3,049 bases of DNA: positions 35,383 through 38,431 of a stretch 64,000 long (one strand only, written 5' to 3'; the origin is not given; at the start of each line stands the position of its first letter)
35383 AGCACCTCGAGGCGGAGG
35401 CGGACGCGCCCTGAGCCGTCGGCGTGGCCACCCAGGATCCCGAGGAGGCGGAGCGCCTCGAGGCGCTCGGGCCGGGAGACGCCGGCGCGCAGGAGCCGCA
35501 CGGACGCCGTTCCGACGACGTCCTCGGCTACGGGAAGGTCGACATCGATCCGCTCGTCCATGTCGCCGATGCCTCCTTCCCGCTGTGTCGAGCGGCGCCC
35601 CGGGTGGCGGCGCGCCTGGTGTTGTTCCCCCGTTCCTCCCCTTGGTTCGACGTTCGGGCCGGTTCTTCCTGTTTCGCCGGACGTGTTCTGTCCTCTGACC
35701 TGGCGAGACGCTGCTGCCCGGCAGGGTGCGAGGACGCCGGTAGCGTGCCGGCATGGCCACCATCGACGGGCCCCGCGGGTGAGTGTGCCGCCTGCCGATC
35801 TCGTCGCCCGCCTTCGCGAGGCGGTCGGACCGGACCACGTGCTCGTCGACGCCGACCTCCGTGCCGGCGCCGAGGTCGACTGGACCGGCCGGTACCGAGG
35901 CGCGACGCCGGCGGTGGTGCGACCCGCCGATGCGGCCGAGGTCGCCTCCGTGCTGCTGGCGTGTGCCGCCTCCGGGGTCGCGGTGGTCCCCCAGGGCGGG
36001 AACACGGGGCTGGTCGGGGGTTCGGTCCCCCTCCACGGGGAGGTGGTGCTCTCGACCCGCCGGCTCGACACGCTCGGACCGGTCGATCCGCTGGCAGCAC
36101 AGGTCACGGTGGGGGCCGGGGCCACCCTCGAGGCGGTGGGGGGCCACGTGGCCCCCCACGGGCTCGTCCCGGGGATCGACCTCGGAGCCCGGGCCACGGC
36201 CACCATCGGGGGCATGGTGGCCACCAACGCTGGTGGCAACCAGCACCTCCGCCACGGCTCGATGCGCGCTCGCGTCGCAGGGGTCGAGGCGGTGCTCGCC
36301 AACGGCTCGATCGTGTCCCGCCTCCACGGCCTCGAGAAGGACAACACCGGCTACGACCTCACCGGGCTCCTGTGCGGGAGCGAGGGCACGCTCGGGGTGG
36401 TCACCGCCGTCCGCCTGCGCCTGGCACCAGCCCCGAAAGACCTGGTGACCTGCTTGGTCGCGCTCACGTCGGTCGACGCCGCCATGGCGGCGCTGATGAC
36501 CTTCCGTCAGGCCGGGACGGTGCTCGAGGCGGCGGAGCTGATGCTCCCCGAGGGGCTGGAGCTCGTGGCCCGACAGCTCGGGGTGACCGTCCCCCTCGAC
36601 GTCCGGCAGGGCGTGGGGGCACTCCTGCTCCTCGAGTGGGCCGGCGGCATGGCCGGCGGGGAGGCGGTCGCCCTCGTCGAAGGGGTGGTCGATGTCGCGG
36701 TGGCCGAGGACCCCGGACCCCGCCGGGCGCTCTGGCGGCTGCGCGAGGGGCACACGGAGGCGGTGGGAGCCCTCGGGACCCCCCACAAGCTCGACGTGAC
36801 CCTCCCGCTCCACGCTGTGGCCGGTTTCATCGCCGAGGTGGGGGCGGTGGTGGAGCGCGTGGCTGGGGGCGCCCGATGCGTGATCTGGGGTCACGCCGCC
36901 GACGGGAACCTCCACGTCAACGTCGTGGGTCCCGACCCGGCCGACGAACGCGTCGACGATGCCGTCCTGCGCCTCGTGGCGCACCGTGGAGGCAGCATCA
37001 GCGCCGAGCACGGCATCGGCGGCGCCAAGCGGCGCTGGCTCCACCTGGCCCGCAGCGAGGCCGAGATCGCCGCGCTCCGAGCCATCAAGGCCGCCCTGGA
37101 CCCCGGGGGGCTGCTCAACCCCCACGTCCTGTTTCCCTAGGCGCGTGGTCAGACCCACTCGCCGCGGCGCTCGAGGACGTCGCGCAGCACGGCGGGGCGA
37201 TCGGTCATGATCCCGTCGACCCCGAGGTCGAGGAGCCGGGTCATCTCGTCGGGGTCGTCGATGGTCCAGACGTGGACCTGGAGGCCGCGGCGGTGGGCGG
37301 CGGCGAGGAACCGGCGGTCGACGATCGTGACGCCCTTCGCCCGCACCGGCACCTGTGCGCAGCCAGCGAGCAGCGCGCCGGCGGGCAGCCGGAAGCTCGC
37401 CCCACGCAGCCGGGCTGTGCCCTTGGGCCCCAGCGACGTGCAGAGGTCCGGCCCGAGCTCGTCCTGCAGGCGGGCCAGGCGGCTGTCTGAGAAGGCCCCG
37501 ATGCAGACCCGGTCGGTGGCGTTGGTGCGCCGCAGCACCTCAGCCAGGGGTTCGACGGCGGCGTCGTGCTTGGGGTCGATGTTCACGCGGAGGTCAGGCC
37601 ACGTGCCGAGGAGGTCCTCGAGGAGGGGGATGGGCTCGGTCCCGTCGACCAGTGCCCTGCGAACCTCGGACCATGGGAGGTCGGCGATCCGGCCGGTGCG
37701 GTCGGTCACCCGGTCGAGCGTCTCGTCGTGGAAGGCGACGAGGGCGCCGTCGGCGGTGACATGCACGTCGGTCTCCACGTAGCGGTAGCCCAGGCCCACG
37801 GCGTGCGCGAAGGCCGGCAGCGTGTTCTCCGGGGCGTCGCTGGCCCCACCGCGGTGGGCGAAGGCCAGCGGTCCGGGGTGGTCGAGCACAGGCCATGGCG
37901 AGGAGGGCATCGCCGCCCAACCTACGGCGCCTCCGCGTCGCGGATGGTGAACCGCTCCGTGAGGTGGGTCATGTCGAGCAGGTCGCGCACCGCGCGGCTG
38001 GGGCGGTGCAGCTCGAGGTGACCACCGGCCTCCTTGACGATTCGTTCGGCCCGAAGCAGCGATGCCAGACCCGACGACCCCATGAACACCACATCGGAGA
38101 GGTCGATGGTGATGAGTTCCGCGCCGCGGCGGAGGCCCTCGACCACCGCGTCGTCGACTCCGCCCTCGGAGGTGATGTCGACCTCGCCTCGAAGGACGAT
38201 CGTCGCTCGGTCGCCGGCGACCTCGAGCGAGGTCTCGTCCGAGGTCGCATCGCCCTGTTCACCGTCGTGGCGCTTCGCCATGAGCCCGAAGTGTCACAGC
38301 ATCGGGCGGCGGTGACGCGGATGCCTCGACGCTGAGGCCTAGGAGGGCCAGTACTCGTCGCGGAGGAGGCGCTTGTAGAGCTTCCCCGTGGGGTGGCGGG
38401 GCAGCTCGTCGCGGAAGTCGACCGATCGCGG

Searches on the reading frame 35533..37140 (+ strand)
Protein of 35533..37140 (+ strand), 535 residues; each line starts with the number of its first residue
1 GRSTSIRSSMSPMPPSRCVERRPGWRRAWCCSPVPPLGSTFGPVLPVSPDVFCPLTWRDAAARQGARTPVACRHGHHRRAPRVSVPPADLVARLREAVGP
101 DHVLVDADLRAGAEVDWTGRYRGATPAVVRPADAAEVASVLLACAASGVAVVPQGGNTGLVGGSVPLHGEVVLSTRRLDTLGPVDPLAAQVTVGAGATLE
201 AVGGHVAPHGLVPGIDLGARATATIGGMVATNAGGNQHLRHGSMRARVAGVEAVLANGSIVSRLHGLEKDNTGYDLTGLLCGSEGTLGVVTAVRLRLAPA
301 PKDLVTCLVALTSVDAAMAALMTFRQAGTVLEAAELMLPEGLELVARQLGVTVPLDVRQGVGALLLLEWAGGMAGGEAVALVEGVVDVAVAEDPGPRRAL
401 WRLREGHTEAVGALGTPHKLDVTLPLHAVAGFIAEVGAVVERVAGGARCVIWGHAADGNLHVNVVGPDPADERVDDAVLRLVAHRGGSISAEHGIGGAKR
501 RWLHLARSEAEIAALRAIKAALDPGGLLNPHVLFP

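Call 7: search_protein_families(library=pfam, proteins=[window:35533-37140:+], max_evalue=0.01)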
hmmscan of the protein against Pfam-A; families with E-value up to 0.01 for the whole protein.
window:35533-37140:+ (535 aa): 2 families
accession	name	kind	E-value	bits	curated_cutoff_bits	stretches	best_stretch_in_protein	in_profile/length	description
PF02913.24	FAD-oxidase_C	-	2.2e-42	145.9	21.2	1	301-531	2-246/248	FAD linked oxidases, C-terminal domain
PF01565.28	FAD_binding_4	-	1.9e-31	109.1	26.4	1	127-261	3-136/139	FAD binding domain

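Call 48: search_protein_families(library=ncbifam, proteins=[window:35533-37140:+], max_evalue=0.00001)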
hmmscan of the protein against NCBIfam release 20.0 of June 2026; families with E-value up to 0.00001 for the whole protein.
window:35533-37140:+ (535 aa): 9 families
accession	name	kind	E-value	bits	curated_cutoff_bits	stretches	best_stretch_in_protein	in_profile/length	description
TIGR00387.1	glcD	equivalog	4.7e-67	226.6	567.9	1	128-530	1-411/413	glycolate oxidase subunit GlcD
NF008408.0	PRK11230.1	equivalog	5.9e-46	157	897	1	88-531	19-469/499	glycolate oxidase subunit GlcD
NF049975.1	2HglutDHaseYdiJ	equivalog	3.6e-25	87.9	1350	1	127-261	54-190/1018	D-2-hydroxyglutarate dehydrogenase YdiJ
NF008439.0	PRK11282.1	equivalog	6.6e-18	64.7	284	1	139-334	13-206/358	glycolate oxidase subunit GlcE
NF008387.0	PRK11183.1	equivalog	1.9e-12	46.6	391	1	88-237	9-162/570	D-lactate dehydrogenase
TIGR01679.1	bact_FAD_ox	subfamily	3.2e-08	32.9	292.25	1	116-299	3-174/419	FAD-linked oxidoreductase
NF053785.1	DcplphribOxDprE1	equivalog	1.2e-07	31.3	500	1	119-306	9-189/449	decaprenylphosphoryl-beta-D-ribose oxidase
TIGR01677.1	pln_FAD_oxido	subfamily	4.3e-06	25.5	383.1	1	117-307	26-221/560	FAD-dependent oxidoreductase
TIGR01678.1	FAD_lactone_ox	subfamily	4.9e-06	25.7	396.8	1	116-300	6-181/438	sugar 1,4-lactone oxidase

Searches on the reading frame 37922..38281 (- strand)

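Call 81: search_protein_families(library=pfam, proteins=[window:37922-38281:-], max_evalue=1)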
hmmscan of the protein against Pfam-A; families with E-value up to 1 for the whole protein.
window:37922-38281:- (119 aa): 2 families
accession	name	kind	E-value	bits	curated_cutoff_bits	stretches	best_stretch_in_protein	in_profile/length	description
PF01740.26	STAS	-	2.7e-13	50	22.6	1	24-116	9-102/106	STAS domain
PF13466.11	STAS_2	-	3.2e-13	50.1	29.2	1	28-105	1-77/80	STAS domain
